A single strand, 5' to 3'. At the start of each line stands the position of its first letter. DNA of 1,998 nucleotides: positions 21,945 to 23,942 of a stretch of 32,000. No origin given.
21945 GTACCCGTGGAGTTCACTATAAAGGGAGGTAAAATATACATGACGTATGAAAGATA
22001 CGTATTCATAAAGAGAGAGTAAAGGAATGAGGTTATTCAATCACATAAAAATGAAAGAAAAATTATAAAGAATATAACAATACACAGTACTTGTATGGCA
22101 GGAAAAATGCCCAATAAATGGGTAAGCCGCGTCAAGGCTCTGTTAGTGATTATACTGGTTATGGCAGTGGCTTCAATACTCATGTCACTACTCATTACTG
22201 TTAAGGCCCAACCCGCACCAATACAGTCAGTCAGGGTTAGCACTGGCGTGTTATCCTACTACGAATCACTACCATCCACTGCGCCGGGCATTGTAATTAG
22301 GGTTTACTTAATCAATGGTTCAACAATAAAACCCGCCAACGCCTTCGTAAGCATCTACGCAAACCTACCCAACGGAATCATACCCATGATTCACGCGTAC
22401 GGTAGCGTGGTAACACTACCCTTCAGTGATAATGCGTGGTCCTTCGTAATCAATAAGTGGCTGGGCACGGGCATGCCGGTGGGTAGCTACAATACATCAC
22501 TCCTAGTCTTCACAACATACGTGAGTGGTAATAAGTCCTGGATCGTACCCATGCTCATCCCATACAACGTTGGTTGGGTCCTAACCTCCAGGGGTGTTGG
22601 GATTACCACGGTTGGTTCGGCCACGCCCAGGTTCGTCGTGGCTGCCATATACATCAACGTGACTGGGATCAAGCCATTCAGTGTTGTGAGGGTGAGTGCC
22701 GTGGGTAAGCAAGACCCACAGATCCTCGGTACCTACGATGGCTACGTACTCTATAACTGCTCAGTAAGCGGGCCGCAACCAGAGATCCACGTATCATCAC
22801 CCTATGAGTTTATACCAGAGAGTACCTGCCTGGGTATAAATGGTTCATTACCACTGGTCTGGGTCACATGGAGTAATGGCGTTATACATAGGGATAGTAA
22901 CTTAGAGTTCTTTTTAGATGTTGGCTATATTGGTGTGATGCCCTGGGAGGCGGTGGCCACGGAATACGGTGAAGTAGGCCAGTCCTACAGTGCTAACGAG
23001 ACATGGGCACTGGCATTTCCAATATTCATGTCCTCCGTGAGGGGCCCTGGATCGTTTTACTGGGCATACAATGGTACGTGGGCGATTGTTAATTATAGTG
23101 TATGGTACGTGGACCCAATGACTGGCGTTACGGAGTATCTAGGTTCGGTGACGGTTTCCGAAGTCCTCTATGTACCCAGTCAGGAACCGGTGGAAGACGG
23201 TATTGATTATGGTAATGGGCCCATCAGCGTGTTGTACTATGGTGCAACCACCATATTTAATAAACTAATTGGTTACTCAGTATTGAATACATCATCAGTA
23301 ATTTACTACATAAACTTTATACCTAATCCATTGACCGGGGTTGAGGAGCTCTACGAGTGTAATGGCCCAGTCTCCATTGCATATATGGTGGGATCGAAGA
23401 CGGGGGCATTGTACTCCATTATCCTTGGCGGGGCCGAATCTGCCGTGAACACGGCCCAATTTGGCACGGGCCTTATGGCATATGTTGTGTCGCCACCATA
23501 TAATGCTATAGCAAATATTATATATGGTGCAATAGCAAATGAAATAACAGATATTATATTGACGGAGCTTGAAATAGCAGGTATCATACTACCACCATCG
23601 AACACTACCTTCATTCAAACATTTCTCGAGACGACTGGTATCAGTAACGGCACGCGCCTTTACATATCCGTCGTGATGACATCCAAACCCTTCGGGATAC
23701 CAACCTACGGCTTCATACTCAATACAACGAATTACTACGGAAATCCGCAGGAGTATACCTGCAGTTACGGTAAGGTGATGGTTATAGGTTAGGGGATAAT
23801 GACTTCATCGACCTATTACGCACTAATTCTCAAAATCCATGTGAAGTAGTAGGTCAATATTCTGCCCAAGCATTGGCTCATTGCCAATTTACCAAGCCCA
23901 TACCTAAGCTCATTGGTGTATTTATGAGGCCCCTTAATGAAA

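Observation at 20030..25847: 5.8-kb accessory segment bracketed by a 23-nt perfect direct repeat inside duplicated creatininase 5' ends: possible relic of an integrated element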

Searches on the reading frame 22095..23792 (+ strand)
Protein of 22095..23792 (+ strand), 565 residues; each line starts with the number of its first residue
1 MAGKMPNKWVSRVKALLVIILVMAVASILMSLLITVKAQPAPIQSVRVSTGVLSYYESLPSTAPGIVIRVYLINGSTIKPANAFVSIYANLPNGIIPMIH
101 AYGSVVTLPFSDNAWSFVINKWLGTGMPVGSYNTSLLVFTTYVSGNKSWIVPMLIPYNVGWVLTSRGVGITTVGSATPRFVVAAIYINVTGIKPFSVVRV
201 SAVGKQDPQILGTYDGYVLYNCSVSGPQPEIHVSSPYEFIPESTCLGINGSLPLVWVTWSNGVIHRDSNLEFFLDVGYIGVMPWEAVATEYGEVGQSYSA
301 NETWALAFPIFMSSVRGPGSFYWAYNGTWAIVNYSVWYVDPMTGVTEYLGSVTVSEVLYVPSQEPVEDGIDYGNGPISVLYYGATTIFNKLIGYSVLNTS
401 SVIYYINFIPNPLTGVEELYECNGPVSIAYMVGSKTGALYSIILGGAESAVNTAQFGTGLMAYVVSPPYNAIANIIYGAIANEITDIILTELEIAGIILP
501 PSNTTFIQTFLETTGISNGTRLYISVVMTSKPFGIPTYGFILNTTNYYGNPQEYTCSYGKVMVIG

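Call 5: search_protein_families(library=pfam, proteins=[window:22095-23792:+], max_evalue=0.01)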
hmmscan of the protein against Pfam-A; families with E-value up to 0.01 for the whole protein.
window:22095-23792:+ (565 aa): 0 families

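Call 25: find_homologous_proteins(query=window:22095-23792:+)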
Query window:22095-23792:+ (565 aa): 83 proteins with E <= 0.001 among 8000 candidates.
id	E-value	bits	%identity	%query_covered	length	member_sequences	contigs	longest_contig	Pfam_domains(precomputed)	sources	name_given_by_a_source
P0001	0.0e+0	1239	100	99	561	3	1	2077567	-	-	-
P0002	0.0e+0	1060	85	100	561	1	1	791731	-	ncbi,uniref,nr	ncbi:hypothetical protein [Vulcanisaeta thermophila]|uniref:hypothetical protein n=1 Tax=Vulcanisaet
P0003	5.0e-209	714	61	94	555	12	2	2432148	-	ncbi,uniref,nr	ncbi:hypothetical protein [Vulcanisaeta souniana]|uniref:Uncharacterized protein n=1 Tax=Vulcanisaet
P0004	7.0e-161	555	50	95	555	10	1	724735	-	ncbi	-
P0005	8.0e-158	545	49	98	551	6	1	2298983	-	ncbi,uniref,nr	ncbi:hypothetical protein VMUT_2033 [Vulcanisaeta moutnovskia 768-28]|uniref:Uncharacterized protein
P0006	6.5e-155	535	52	91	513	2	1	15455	-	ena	-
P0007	2.2e-145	504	45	98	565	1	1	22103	-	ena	-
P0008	2.4e-145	504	46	98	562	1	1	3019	-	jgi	jgi:hypothetical protein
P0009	3.0e-145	503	45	99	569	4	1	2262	-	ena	-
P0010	2.7e-143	497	47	98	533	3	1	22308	-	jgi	-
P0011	5.8e-143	496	46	98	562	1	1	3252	-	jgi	-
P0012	7.1e-143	495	46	98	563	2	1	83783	-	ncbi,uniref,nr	ncbi:hypothetical protein [Vulcanisaeta sp. EB80]|uniref:hypothetical protein n=1 Tax=Vulcanisaeta s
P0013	2.9e-142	493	46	98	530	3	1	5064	-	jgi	-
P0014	6.6e-142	492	45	97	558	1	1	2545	-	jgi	jgi:hypothetical protein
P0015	1.2e-141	491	44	98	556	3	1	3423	-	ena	-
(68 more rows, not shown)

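Call 27: find_encoding_contigs(protein=P0002, flank=10000, max_places=3)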
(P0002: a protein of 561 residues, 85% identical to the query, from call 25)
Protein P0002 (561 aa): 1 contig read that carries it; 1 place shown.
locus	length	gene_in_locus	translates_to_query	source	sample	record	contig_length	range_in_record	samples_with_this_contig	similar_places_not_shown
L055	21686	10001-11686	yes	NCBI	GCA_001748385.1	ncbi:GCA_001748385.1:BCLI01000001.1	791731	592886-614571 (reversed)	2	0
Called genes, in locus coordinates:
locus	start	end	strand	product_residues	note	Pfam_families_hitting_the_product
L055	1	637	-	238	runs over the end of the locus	PF01026:TatD_DNase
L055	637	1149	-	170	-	PF00366:Ribosomal_S17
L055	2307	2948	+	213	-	-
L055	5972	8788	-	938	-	PF00270:DEAD, PF04851:ResIII, PF00271:Helicase_C, PF19306:WHD_Lhr, PF08494:DEAD_assoc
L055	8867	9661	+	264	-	PF01656:CbiA (weak)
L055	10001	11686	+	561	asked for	-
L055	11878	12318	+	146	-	-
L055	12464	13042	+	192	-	-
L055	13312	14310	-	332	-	PF00005:ABC_tran, PF02463:SMC_N (weak), PF13304:AAA_21 (weak), PF08352:oligo_HPY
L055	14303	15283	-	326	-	PF00005:ABC_tran, PF08352:oligo_HPY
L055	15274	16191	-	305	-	PF00528:BPD_transp_1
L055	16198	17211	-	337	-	PF19300:BPD_transp_1_N (weak), PF00528:BPD_transp_1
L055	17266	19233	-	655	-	PF00496:SBP_bac_5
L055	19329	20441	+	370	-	PF06032:S-Me-THD_N, PF20906:S-Me-THD_C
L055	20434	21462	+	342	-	PF26233:NicX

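Call 28: find_encoding_contigs(protein=P0003, flank=10000, max_places=3)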
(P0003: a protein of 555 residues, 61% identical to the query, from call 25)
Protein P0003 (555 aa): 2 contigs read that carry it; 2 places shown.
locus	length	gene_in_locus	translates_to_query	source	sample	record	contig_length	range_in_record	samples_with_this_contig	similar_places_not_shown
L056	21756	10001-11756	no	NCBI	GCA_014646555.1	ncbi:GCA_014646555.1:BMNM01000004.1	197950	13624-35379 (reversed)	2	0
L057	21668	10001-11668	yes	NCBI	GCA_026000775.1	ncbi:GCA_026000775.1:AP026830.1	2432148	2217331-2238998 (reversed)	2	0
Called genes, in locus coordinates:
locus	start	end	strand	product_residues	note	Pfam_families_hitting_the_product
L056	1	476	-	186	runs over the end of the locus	-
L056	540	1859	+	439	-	PF01266:DAO (faint), PF01593:Amino_oxidase (faint), PF03486:HI0933_like (faint), PF07992:Pyr_redox_2, PF13450:NAD_binding_8 (faint), PF13738:Pyr_redox_3, PF00070:Pyr_redox, PF02852:Pyr_redox_dim, +1 more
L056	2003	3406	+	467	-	PF01654:Cyt_bd_oxida_I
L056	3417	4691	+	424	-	PF01654:Cyt_bd_oxida_I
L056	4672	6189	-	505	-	-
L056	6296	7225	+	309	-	-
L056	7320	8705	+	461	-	PF00202:Aminotran_3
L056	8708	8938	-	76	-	-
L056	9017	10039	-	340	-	PF00291:PALP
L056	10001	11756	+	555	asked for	-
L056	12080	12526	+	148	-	PF00366:Ribosomal_S17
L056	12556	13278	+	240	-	PF01026:TatD_DNase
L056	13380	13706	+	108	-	PF13187:Fer4_9 (faint), PF25160:LdpA_Fe-S-bd (faint), PF00037:Fer4, PF12797:Fer4_2, PF12837:Fer4_6, PF13237:Fer4_10, PF14697:Fer4_21, PF12838:Fer4_7, +3 more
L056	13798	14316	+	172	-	PF13404:HTH_AsnC-type, PF13412:HTH_24, PF01037:AsnC_trans_reg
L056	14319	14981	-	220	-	PF00215:OMPdecase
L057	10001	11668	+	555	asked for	-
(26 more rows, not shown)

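Call 39: search_protein_families(library=phrogs, proteins=[window:22095-23792:+], max_evalue=0.01)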
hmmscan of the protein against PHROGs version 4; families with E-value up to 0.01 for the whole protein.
window:22095-23792:+ (565 aa): 0 families

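Call 47: search_dna_similar(query=window:22095-23792:+, collection=phages, mode=protein, max_evalue=0.001, max_rows=10)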
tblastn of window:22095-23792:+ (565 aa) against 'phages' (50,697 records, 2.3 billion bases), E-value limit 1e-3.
No match.

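Call 48: search_dna_similar(query=window:22095-23792:+, collection=plasmids, mode=protein, max_evalue=0.001, max_rows=10)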
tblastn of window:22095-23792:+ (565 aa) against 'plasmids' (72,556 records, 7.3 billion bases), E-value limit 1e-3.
No match.

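Call 50: find_related_loci(query=window:22095-23792:+, collection=viral_contigs, flank=5000)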
Query window:22095-23792:+ (565 aa) in viral_contigs; peptide patterns used: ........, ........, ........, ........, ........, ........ (x = any residue, [..] = any of these).
12 stretches matched a pattern, but none encodes a relative of the query by tblastn (E <= 1e-3).

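Call 76: predict_structure(alignment_id=A1)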
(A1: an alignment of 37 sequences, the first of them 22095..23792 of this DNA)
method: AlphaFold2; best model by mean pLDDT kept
length: 565 residues; sequences in the alignment: 37
mean_pLDDT: 46.4   pTM: 0.42
mean pLDDT of the five models: 46.4, 42.5, 42.2, 41.5, 35.1
residues with pLDDT >= 90: 0; 70-90: 97; 50-70: 109; < 50: 359
segments of 3 or more residues with pLDDT < 50: 1-3, 35-37, 145-148, 192-267, 276-341, 346-436, 444-478, 480-509, 518-565
pLDDT, mean of each block of 10 residues (from residue 1): 56 82 78 53 73 77 81 81 65 56 76 72 70 66 52 73 73 63 79 33 39 39 36 38 33 39 41 48 27 25 38 43 38 41 49 33 24 24 28 24 23 31 32 43 41 29 32 40 44 29 42 50 35 25 23 24 22
secondary structure, 60 per line:
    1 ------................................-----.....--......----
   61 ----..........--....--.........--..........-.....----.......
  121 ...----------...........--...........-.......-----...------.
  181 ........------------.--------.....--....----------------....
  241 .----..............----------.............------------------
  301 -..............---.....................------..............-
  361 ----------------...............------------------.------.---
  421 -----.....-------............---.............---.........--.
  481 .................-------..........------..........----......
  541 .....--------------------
elements in order: H7-38 E44-48 E51-56 E65-74 E77-80 E83-91 E94-103 E105-109 H114-123 E134-144 E147-157 H159-165 E180-188 E210-214 E217-220 E237-241 E246-259 E270-282 E302-315 E319-339 E346-359 H377-391 E426-430 E438-449 H453-465 H469-477 H480-497 E505-514 E521-530 E535-545
